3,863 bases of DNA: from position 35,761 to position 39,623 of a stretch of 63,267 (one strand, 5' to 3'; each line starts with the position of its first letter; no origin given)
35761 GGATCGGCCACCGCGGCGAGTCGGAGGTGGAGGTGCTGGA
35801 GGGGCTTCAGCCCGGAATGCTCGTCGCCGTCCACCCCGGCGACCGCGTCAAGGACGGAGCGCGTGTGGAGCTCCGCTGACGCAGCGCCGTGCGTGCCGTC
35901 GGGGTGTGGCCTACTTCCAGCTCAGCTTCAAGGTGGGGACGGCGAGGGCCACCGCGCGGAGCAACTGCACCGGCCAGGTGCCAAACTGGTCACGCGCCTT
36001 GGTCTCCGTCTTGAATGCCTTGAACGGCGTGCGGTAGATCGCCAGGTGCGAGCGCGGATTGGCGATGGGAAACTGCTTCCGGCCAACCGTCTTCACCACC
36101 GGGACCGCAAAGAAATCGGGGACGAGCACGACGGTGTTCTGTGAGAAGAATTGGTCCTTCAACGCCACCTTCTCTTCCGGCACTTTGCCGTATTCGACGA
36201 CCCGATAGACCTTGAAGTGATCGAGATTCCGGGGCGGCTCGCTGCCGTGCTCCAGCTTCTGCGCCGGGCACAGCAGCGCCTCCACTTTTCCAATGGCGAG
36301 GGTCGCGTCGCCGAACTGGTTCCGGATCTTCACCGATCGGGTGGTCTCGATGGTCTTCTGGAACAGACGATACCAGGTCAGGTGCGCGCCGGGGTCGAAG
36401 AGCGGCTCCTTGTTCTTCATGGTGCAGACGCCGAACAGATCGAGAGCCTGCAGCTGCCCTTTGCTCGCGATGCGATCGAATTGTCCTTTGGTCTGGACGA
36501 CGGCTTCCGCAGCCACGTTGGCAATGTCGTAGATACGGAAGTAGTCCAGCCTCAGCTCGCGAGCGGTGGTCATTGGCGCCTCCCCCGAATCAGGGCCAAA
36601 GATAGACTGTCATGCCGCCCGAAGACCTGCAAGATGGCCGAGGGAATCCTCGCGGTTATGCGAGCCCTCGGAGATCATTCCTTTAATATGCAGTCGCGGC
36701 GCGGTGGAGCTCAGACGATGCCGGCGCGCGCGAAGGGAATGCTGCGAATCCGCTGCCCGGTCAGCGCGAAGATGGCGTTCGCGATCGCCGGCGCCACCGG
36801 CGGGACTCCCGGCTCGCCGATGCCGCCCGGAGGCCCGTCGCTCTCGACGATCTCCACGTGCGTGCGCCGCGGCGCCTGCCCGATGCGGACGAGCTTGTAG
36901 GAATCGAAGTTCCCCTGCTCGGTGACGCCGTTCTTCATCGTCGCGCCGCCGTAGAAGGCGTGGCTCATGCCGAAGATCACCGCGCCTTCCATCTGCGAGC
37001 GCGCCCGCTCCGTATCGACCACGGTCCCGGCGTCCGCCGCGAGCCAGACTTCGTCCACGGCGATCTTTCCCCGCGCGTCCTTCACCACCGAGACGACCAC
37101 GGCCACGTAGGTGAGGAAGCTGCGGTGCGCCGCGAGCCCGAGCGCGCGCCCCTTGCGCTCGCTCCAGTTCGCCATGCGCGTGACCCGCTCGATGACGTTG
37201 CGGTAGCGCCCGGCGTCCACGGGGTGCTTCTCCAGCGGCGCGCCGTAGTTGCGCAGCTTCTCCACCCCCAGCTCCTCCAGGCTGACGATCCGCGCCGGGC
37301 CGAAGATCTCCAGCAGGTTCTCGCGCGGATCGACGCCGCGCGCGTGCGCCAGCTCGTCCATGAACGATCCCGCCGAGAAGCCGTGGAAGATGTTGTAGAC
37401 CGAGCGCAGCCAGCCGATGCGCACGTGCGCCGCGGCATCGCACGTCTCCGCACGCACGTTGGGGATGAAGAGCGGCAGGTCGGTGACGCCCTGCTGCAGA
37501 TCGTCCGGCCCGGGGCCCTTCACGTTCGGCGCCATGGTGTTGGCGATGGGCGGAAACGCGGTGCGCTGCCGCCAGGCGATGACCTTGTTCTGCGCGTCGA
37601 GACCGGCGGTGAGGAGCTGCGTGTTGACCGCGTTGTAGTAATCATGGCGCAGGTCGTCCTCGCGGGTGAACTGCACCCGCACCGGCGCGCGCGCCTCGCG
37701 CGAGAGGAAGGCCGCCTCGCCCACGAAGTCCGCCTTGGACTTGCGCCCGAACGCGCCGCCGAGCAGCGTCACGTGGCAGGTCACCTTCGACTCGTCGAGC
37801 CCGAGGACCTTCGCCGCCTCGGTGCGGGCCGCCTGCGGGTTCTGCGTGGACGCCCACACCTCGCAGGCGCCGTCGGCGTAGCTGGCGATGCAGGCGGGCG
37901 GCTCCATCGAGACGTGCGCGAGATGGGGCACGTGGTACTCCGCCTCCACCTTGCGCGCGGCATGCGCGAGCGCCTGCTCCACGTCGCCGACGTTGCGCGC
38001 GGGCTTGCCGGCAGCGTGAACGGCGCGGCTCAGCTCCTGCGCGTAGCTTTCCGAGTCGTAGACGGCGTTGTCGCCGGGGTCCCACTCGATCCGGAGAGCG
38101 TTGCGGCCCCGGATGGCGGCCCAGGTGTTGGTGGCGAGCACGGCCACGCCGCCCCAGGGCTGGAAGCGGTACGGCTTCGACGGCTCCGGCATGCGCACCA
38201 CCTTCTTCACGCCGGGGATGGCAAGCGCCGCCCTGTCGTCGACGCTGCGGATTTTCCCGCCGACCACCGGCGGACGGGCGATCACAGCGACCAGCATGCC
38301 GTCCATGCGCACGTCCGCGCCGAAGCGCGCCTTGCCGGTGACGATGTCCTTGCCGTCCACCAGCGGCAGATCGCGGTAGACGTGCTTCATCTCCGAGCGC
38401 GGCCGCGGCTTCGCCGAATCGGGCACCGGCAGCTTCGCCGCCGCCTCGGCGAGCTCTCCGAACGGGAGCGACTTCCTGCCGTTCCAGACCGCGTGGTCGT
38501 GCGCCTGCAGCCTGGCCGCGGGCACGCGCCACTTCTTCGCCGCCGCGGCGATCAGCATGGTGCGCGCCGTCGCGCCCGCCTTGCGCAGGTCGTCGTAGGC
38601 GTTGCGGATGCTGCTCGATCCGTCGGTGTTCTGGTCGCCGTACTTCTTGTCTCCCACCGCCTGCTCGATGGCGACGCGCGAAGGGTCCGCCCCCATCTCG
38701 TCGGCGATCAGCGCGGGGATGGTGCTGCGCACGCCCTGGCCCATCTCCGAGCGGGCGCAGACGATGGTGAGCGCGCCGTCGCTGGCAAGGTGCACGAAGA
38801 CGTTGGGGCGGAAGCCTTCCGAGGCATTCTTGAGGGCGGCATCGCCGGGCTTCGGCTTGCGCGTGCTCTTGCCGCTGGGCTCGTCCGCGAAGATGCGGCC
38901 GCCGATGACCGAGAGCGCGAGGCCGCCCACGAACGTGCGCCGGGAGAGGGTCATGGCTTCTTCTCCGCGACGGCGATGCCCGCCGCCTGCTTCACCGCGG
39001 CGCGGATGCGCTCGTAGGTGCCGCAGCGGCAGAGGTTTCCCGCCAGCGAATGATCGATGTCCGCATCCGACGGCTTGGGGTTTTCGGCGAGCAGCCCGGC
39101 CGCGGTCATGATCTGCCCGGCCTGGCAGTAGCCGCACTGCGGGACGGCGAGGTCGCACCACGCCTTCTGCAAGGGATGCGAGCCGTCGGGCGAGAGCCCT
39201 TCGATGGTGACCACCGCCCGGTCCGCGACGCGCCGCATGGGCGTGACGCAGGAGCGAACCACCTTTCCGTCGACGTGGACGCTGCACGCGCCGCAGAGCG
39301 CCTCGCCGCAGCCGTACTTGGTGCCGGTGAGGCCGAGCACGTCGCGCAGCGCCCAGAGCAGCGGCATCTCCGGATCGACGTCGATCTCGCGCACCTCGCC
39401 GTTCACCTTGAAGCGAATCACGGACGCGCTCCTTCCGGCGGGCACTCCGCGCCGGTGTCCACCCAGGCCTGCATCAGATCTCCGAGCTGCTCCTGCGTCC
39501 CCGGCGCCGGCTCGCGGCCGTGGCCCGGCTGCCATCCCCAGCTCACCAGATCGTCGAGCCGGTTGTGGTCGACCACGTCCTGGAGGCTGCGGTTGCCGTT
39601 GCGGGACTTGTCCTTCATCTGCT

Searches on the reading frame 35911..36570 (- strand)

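Call 35: search_protein_families(library=pfam, proteins=[window:35911-36570:-], max_evalue=0.001)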
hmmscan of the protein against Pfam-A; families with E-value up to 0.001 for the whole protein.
window:35911-36570:- (219 aa): 1 family
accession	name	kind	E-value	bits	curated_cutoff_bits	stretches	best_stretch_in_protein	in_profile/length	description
PF24247.1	DUF7450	-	4.2e-38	130.9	27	1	63-212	1-151/151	Repeat of unknown function (DUF7450)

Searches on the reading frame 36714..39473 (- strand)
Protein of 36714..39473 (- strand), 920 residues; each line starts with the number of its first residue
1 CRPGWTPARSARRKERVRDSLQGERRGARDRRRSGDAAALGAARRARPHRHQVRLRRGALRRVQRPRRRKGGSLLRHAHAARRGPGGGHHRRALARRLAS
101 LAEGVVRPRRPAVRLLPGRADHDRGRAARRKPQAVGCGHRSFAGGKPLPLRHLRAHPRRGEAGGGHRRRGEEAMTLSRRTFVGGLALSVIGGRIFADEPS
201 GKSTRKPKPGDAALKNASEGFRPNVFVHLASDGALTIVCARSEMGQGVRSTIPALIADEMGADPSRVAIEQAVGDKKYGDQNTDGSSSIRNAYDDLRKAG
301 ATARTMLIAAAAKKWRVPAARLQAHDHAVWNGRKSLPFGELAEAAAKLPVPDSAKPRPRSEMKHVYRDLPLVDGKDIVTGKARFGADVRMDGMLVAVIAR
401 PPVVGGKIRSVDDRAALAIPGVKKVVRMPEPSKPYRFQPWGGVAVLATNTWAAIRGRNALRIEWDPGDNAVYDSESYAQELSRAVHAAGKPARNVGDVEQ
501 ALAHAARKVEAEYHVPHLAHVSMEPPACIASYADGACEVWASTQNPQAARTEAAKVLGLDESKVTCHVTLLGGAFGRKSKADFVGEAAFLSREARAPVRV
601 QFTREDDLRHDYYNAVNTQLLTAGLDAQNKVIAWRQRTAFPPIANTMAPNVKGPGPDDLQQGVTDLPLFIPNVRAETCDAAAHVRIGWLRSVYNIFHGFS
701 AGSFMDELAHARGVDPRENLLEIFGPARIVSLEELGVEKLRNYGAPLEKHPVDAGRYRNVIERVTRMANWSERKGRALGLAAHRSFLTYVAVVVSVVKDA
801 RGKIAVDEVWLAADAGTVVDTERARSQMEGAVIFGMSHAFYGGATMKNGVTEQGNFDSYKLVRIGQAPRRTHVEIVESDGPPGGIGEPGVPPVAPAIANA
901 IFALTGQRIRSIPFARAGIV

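Call 57: search_protein_families(library=pfam, proteins=[window:36714-39473:-], max_evalue=0.00001)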
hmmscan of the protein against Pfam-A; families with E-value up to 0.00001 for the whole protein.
window:36714-39473:- (920 aa): 2 families
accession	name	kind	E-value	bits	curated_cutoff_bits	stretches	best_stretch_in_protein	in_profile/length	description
PF02738.23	MoCoBD_1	-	2.2e-31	109.3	27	1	494-718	14-238/244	Molybdopterin cofactor-binding domain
PF20256.3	MoCoBD_2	-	3e-25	89.7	27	2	224-347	49-172/283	Molybdopterin cofactor-binding domain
